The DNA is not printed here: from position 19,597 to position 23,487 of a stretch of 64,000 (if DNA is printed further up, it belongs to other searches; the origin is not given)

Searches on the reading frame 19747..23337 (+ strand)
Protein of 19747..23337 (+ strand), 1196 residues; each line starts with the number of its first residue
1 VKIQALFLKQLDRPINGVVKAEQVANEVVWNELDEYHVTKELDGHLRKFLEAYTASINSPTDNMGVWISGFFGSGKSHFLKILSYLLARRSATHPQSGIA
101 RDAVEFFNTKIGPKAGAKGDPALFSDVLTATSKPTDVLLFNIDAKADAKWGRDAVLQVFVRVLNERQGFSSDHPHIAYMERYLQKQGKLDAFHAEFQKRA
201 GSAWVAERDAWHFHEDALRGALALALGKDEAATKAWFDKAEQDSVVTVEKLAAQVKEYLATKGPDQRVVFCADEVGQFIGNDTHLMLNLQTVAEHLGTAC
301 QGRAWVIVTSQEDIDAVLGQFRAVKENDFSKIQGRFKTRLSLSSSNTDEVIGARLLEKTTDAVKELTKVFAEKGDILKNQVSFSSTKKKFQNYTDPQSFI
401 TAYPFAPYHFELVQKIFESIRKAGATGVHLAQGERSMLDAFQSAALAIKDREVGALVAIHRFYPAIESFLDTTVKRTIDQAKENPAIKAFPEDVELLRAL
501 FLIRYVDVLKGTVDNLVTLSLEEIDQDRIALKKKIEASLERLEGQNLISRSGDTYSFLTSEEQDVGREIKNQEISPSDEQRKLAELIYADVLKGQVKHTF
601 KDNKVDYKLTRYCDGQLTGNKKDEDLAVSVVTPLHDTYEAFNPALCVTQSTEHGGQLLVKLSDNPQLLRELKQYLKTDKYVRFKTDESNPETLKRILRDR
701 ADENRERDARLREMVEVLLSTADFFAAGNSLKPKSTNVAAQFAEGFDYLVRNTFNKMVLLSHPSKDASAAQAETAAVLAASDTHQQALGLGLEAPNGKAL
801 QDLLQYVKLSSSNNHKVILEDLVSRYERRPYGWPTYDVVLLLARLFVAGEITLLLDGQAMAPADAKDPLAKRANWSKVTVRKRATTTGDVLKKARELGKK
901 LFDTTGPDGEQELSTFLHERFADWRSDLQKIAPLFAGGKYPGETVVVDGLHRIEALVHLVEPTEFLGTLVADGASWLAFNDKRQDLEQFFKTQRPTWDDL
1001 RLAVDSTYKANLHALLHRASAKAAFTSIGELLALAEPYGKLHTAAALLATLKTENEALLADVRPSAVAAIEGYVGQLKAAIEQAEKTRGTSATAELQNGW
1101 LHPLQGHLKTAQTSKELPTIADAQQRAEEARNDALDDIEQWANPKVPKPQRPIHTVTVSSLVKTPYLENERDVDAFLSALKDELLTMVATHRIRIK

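Call 13: search_protein_families(library=padloc, proteins=[window:19747-23337:+], max_evalue=0.00001)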
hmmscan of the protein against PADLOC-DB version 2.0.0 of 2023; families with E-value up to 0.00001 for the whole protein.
window:19747-23337:+ (1196 aa): 13 families
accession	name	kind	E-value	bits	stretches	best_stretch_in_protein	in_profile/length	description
PDLC02471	BrxC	-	0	1292.6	1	1-1193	1-1187/1190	BrxC-PglY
PDLC02491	BrxC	-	5.1e-256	849.8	1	1-790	5-790/794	BrxC-PglY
PDLC02479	BrxC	-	1.9e-241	802.7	1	1-1190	1-1166/1172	BrxC-PglY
PDLC02484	BrxC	-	7.3e-68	227.5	1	3-842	5-839/1186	BrxC-PglY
PDLC02476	BrxC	-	1.1e-66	223.3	1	3-960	6-956/1180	BrxC-PglY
PDLC02483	BrxC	-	3.4e-57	192.2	1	2-948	4-951/1212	BrxC-PglY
PDLC02489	BrxC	-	1.1e-42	144.3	1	22-1195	29-1145/1146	BrxC-PglY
PDLC02493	BrxC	-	2.8e-42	142.9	1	1-723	2-700/1215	BrxC-PglY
PDLC02492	BrxC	-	7.8e-41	138.6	1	838-1155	1-311/377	BrxC-PglY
PDLC02486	BrxC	-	1.3e-35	120.7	1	51-743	65-744/1207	BrxC-PglY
PDLC02474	BrxC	-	6.6e-27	92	1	243-571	244-582/1223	BrxC-PglY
PDLC02473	BrxC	-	5e-14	48.9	1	237-564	228-554/1277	BrxC-PglY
PDLC02488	BrxC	-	7.8e-10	35.3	1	30-96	32-97/1240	BrxC-PglY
